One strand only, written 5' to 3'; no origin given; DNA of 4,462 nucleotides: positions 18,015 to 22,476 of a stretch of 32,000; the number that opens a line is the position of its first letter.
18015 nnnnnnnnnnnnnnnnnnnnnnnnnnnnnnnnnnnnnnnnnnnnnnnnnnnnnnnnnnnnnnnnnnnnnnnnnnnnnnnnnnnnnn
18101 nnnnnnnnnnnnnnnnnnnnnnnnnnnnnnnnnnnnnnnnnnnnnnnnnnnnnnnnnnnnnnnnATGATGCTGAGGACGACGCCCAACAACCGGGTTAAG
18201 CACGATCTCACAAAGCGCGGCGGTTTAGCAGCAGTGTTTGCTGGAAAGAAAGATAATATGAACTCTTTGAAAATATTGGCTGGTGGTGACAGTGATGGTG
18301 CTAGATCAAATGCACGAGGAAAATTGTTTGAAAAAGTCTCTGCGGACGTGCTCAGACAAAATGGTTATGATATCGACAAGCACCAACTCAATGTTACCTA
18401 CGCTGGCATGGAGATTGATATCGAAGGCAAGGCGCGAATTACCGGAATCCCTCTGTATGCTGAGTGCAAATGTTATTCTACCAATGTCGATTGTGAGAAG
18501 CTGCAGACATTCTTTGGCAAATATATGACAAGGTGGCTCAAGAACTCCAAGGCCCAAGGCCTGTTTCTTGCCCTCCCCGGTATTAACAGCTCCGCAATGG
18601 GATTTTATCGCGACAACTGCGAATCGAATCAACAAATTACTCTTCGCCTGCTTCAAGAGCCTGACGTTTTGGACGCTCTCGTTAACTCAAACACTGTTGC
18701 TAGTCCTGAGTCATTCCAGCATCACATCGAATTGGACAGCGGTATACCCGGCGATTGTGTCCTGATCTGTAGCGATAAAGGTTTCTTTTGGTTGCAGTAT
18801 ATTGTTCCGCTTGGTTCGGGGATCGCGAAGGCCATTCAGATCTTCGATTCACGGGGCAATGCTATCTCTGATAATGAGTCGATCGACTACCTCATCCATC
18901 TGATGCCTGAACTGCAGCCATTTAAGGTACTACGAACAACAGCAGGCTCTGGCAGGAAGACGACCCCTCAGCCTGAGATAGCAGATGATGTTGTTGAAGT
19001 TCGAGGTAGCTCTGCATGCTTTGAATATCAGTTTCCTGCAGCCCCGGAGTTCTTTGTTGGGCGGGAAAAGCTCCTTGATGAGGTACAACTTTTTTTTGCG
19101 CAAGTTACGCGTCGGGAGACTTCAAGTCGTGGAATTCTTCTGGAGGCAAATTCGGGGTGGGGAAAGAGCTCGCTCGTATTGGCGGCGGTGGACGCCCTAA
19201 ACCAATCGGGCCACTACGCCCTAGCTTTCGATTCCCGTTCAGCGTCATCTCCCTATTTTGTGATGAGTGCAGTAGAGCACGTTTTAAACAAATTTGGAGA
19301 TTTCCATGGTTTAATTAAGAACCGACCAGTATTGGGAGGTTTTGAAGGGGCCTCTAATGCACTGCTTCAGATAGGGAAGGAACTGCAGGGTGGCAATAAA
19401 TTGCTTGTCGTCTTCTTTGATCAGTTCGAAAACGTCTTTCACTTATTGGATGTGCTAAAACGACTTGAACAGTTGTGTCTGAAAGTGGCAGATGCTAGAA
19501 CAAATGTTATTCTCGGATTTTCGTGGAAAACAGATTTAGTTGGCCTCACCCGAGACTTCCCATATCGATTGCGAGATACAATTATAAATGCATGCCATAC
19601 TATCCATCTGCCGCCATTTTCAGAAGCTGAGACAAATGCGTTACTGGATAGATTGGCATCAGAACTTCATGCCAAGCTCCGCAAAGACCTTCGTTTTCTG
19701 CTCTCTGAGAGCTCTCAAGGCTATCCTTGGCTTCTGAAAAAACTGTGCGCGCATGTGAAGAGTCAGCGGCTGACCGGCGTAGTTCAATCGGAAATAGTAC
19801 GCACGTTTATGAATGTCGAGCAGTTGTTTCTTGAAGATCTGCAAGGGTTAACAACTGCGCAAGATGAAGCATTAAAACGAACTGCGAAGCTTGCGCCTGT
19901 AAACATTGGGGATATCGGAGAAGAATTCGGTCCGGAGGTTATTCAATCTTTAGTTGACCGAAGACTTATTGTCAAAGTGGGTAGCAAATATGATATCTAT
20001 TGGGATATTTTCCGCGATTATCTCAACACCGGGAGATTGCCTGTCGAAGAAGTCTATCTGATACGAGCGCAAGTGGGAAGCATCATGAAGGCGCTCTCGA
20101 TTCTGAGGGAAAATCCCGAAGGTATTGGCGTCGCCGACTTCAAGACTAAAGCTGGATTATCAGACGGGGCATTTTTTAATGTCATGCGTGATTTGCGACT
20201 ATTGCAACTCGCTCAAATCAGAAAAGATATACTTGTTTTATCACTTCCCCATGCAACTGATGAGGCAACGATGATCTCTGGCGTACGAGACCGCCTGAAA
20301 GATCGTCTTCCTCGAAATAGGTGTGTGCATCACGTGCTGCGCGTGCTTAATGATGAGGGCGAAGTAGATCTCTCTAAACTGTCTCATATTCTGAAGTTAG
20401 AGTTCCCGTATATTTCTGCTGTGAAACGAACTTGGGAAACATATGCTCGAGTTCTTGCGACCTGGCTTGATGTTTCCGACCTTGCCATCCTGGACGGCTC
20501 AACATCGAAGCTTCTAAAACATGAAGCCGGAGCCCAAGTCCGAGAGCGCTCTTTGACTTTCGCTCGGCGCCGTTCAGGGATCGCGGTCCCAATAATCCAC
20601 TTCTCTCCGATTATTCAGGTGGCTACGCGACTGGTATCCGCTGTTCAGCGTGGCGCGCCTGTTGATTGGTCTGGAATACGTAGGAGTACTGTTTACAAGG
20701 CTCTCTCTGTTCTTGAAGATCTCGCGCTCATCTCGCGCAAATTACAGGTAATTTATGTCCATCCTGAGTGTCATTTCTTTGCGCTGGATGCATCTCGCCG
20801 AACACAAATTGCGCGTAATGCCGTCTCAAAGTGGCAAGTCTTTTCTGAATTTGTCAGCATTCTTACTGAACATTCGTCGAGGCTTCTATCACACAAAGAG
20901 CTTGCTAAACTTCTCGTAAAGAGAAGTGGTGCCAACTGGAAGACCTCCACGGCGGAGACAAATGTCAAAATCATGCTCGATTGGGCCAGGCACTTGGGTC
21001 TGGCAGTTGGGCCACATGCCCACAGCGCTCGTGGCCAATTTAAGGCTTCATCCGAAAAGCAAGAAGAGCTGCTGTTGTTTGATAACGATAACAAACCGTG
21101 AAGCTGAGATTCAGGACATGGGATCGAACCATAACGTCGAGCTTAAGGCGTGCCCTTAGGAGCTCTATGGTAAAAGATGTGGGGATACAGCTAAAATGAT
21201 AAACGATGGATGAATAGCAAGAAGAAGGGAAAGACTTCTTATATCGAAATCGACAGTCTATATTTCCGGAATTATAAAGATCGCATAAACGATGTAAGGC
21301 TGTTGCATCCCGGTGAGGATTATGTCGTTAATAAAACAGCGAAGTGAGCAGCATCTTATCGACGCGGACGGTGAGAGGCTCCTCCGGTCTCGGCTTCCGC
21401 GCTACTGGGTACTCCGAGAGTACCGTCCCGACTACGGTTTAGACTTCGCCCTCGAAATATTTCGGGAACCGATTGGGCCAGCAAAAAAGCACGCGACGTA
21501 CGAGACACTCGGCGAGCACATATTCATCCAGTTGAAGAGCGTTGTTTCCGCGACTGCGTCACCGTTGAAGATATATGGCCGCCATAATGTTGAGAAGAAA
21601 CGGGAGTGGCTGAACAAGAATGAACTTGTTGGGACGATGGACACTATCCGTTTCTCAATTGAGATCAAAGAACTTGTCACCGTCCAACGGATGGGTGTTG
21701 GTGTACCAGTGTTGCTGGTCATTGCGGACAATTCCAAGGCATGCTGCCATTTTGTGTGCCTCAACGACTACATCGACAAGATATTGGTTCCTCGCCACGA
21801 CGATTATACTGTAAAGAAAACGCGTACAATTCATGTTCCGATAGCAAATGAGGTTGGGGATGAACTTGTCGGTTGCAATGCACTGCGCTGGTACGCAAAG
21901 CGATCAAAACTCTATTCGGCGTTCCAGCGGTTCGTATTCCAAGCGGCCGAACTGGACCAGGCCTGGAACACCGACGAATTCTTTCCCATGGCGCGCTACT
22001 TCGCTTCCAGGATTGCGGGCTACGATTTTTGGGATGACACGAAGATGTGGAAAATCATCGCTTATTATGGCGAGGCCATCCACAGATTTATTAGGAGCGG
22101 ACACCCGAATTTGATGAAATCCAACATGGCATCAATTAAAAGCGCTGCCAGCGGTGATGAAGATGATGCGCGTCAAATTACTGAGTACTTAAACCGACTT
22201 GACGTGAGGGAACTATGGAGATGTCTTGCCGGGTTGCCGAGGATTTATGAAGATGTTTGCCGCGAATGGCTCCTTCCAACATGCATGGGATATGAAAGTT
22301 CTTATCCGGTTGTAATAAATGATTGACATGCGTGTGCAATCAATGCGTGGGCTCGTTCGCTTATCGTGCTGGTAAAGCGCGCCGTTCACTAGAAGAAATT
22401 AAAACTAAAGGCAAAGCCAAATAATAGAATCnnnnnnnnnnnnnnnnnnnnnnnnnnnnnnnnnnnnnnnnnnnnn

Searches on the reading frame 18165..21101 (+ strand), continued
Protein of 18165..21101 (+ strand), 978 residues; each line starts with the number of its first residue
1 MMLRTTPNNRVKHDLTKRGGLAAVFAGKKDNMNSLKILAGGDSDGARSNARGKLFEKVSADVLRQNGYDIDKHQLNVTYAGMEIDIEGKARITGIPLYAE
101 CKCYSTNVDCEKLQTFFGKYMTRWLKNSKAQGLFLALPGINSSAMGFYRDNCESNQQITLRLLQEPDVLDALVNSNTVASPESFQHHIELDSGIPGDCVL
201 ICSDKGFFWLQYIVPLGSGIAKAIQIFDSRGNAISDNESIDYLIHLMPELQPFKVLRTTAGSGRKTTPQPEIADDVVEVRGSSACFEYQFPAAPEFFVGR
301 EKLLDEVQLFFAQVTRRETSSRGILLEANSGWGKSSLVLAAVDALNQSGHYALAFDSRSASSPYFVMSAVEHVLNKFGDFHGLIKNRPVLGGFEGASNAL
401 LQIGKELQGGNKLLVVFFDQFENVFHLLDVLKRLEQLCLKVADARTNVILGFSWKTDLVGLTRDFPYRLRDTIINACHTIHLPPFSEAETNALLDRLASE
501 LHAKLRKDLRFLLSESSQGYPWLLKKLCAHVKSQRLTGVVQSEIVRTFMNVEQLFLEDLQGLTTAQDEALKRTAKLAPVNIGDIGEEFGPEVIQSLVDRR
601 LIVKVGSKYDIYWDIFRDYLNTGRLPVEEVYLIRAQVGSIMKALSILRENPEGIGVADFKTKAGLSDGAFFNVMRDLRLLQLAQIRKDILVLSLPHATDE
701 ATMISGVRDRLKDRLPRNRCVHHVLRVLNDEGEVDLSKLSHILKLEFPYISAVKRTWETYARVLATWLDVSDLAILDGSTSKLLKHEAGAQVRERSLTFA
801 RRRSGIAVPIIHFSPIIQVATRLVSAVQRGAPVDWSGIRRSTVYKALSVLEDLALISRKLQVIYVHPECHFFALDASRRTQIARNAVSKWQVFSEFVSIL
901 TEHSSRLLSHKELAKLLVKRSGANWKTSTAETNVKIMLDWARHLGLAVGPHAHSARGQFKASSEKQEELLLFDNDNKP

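Call 67: get_annotated_region(hit=H6, flank=7000)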
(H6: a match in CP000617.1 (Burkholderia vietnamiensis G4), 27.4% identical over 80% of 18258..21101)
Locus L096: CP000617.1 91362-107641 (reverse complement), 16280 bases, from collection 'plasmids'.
description: Burkholderia vietnamiensis G4 plasmid pBVIE01, complete sequence
organism: Burkholderia vietnamiensis G4 (NCBI taxid 269482)
taxonomy: Bacteria; Pseudomonadota; Betaproteobacteria; Burkholderiales; Burkholderiaceae; Burkholderia; Burkholderia vietnamiensis; Burkholderia vietnamiensis G4
host: -; source: -; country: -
typing (MOB-suite, as given by PLSDB): conjugative; replicon rep_cluster_219; relaxase MOBF; mating-pair formation MPF_F
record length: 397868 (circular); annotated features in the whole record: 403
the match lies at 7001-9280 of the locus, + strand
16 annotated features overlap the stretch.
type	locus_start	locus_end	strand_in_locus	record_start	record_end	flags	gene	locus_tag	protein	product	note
CDS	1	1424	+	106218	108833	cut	-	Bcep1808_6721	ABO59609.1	conserved hypothetical protein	-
CDS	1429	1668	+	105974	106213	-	-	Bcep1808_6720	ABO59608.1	conserved hypothetical protein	-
CDS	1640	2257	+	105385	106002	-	-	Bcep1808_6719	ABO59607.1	hypothetical protein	-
CDS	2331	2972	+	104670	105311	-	-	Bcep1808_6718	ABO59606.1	HAD-superfamily subfamily IB hydrolase, TIGR01490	-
CDS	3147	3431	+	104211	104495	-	-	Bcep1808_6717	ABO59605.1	conserved hypothetical protein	-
CDS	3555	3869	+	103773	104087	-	-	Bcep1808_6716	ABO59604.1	conserved hypothetical protein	-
CDS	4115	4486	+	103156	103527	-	-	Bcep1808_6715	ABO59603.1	conserved hypothetical protein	-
CDS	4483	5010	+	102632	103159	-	-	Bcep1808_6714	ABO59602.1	conserved hypothetical protein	-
CDS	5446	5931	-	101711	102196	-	-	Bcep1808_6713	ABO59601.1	hypothetical protein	-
CDS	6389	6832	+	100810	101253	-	-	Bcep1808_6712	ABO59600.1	hypothetical protein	-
CDS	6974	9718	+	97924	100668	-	-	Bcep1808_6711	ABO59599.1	restriction endonuclease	-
CDS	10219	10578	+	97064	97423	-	-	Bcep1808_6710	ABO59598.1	conserved hypothetical protein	-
CDS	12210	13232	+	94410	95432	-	-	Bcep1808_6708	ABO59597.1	Alcohol dehydrogenase GroES domain protein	-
CDS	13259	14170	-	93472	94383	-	-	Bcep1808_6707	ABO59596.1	transcriptional regulator, LysR family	-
CDS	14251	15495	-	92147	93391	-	-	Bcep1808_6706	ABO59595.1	major facilitator superfamily MFS_1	-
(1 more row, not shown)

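Call 68: get_annotated_region(hit=H3, flank=7000)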
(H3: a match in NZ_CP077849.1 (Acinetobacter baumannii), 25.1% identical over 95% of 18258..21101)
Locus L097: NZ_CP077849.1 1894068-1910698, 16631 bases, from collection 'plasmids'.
description: Acinetobacter baumannii strain DETAB-P16 plasmid pDETAB15, complete sequence
organism: Acinetobacter baumannii (NCBI taxid 470)
taxonomy: Bacteria; Pseudomonadota; Gammaproteobacteria; Moraxellales; Moraxellaceae; Acinetobacter; Acinetobacter baumannii
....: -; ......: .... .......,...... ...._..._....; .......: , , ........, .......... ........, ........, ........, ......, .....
typing (MOB-suite, as given by PLSDB): mobilizable; replicon rep_cluster_1254; relaxase MOBP
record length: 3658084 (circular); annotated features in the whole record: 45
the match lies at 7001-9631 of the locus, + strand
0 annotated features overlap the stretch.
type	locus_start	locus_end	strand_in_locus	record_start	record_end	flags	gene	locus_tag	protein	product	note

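Call 69: search_protein_representatives(alignment_id=A1)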
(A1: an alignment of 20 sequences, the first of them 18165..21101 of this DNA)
Query: 20 sequences, 944 profile positions. Proteins with E-value up to 0.001 (for the whole library): 1256; up to 1e-10: 755; up to 1e-30: 473. The best 150 are listed.
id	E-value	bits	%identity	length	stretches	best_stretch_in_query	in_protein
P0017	0.0e+00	1517.9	-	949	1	1-941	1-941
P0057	0.0e+00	1440.5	-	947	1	1-931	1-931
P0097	0.0e+00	1437.3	-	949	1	1-932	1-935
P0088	0.0e+00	1272.3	-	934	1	1-930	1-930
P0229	0.0e+00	1229.5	-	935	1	1-927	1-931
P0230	0.0e+00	1211.6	-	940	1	1-934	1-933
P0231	0.0e+00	1181.0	-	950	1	1-929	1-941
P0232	0.0e+00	1171.9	-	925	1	1-925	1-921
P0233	0.0e+00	1159.8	-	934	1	1-939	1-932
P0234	0.0e+00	1157.9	-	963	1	1-924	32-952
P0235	0.0e+00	1156.2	-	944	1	1-933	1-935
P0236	0.0e+00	1109.8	-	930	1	28-933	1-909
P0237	0.0e+00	1098.2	-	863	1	1-856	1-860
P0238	0.0e+00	1038.1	-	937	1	1-922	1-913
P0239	0.0e+00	1034.3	-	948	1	3-938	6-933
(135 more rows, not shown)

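Call 71: find_encoding_contigs(protein=P0002, flank=7000, max_places=2)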
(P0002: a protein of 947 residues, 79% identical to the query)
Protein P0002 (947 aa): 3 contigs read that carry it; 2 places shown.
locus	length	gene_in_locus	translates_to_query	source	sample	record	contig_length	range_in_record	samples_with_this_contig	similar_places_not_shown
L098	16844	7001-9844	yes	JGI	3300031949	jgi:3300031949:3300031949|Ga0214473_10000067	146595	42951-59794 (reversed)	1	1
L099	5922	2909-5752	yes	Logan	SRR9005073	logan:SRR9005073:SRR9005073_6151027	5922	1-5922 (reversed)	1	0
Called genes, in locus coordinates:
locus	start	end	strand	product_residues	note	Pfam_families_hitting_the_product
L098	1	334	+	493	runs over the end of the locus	PF00710:Asparaginase, PF17763:Asparaginase_C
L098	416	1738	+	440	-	PF00278:Orn_DAP_Arg_deC, PF02784:Orn_Arg_deC_N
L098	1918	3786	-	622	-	PF03781:FGE-sulfatase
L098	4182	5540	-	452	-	PF00696:AA_kinase, PF01842:ACT (faint), PF13840:ACT_7 (weak), PF22468:ACT_9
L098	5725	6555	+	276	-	PF13676:TIR_2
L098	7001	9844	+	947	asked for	PF04471:Mrr_cat (weak), PF13191:AAA_16 (faint), PF20703:nSTAND1 (weak), PF09821:AAA_assoc_C (faint)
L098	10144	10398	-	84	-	-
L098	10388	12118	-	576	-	-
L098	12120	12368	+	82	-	-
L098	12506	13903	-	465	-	PF14522:Cytochrome_C7 (faint), PF13435:Cytochrome_C554 (faint)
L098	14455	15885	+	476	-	PF00188:CAP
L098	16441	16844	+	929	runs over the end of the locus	PF02739:5_3_exonuc_N, PF01367:5_3_exonuc, PF01612:DNA_pol_A_exo1, PF00476:DNA_pol_A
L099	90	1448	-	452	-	PF00696:AA_kinase, PF01842:ACT (faint), PF13840:ACT_7 (weak), PF22468:ACT_9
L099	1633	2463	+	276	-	PF13676:TIR_2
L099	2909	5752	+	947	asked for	PF04471:Mrr_cat (weak), PF13191:AAA_16 (faint), PF20703:nSTAND1 (weak), PF09821:AAA_assoc_C (faint)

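Call 72: find_encoding_contigs(protein=P0005, flank=7000, max_places=2)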
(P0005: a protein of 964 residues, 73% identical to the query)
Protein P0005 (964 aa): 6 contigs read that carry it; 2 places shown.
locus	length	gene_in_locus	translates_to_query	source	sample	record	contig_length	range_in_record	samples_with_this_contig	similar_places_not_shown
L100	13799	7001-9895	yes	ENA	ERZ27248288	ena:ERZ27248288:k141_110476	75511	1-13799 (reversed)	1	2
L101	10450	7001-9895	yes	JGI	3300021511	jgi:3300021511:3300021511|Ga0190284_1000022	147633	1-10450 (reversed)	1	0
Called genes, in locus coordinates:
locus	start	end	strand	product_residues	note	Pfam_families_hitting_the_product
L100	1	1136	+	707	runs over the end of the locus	PF07715:Plug, PF00593:TonB_dep_Rec_b-barrel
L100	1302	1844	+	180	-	PF13689:DUF4154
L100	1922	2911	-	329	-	PF00005:ABC_tran, PF02463:SMC_N (faint), PF13304:AAA_21 (weak)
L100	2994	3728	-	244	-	PF00528:BPD_transp_1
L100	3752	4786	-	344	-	PF13379:NMT1_2, PF09084:NMT1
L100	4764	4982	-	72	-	-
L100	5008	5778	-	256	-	PF04016:DUF364 (weak)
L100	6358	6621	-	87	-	-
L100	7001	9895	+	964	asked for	PF13191:AAA_16 (weak), PF20703:nSTAND1 (weak), PF09821:AAA_assoc_C (faint)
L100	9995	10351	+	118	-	PF01048:PNP_UDP_1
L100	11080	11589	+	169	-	-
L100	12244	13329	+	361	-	PF13384:HTH_23, PF13518:HTH_28 (weak), PF13551:HTH_29, PF13565:HTH_32, PF13358:DDE_3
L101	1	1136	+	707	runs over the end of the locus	PF07715:Plug, PF00593:TonB_dep_Rec_b-barrel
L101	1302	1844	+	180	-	PF13689:DUF4154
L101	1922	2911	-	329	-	PF00005:ABC_tran, PF02463:SMC_N (faint), PF13304:AAA_21 (weak)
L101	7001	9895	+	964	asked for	PF13191:AAA_16 (weak), PF20703:nSTAND1 (weak), PF09821:AAA_assoc_C (faint)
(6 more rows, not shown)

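Call 73: find_encoding_contigs(protein=P0009, flank=7000, max_places=2)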
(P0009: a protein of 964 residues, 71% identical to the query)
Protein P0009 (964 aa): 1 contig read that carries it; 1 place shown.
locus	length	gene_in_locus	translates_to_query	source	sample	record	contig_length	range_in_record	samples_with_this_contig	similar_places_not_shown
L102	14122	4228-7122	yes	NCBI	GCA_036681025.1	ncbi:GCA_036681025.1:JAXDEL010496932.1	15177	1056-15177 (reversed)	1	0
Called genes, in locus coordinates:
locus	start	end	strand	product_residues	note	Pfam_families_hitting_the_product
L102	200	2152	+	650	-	-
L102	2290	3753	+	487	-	PF00875:DNA_photolyase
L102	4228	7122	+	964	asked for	PF04471:Mrr_cat (faint), PF13191:AAA_16 (weak), PF20703:nSTAND1 (weak), PF09821:AAA_assoc_C (faint)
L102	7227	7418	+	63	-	-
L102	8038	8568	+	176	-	-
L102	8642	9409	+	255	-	-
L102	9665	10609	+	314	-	-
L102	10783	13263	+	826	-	PF12161:HsdM_N, PF02384:N6_Mtase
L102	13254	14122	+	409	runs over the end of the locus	PF01420:Methylase_S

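Call 81: search_dna_similar(query=window:18258-21101:+, collection=phages, mode=protein, max_rows=10)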
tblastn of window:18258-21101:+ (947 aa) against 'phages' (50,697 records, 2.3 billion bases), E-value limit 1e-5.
No match.

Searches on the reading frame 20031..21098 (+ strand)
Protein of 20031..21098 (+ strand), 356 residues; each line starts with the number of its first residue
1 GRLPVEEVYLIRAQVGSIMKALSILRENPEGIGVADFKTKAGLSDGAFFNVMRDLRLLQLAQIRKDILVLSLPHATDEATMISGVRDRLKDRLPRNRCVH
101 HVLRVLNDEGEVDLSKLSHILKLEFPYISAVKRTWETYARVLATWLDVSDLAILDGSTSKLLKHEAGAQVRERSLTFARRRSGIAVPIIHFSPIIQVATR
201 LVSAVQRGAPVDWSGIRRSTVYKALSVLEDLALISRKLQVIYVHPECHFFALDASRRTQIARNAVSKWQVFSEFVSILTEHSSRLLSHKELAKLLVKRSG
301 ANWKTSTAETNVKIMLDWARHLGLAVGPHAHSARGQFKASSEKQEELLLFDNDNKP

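Call 47: search_protein_families(library=pfam, proteins=[window:20031-21098:+], max_evalue=1)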
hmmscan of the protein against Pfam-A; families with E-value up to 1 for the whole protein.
window:20031-21098:+ (356 aa): 4 families
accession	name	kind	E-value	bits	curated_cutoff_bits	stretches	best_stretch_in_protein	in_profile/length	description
PF09821.14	AAA_assoc_C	-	5.3e-06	27.5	27.6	1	249-324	43-115/119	C-terminal AAA-associated domain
PF13545.12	HTH_Crp_2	-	0.12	12.8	27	0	213-239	31-57/70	Crp-like helix-turn-helix domain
PF01047.28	MarR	-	0.15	12.4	24.6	0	100-130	6-36/59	MarR family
PF01978.25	TrmB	-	0.15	12.4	25.6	1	214-236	32-54/68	Sugar-specific transcriptional regulator TrmB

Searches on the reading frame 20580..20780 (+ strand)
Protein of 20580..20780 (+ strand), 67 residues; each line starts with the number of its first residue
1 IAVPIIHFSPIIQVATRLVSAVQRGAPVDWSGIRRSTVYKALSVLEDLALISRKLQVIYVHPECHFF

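Call 47: search_protein_families(library=pfam, proteins=[window:20580-20780:+], max_evalue=1)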
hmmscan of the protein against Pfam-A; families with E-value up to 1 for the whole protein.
window:20580-20780:+ (67 aa): 2 families
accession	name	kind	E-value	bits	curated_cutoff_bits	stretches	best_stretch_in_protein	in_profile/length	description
PF01978.25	TrmB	-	0.029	14.6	25.6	1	31-53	32-54/68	Sugar-specific transcriptional regulator TrmB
PF13545.12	HTH_Crp_2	-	0.053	13.9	27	1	30-57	31-59/70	Crp-like helix-turn-helix domain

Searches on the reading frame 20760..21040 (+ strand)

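Call 47: search_protein_families(library=pfam, proteins=[window:20760-21040:+], max_evalue=1)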
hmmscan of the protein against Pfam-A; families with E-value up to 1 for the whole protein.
window:20760-21040:+ (93 aa): 2 families
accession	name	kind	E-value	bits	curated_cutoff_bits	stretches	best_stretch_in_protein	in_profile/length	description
PF09821.14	AAA_assoc_C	-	0.00094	20.2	27.6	1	7-81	44-115/119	C-terminal AAA-associated domain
PF25318.1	WH_GDS1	-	0.12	12.9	27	1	26-65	9-47/95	GDS1 winged helix domain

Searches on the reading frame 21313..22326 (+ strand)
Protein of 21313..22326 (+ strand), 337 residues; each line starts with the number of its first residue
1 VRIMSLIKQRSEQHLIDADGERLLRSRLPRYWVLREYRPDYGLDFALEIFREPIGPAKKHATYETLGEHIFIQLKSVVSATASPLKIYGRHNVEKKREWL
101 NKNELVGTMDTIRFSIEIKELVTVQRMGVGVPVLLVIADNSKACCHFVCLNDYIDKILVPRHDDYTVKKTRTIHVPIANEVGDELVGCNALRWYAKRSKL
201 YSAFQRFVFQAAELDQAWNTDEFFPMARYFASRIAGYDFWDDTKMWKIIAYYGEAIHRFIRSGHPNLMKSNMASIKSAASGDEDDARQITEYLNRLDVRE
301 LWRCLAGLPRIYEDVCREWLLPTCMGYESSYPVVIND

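Call 3: search_protein_families(library=pfam, proteins=[window:21313-22326:+], max_evalue=0.01)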
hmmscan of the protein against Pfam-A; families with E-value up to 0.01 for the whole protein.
window:21313-22326:+ (337 aa): 1 family
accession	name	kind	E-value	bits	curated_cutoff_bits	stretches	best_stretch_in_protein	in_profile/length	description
PF14280.11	DUF4365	-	1.6e-08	35.2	24.3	1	20-184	4-130/139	Domain of unknown function (DUF4365)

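Call 4: search_protein_families(library=padloc, proteins=[window:21313-22326:+], max_evalue=0.01)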
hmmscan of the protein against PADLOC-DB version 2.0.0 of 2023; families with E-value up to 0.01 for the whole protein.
window:21313-22326:+ (337 aa): 0 families

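Call 5: search_protein_families(library=ncbifam, proteins=[window:21313-22326:+], max_evalue=0.01)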
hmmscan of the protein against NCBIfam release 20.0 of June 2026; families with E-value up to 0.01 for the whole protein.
window:21313-22326:+ (337 aa): 0 families
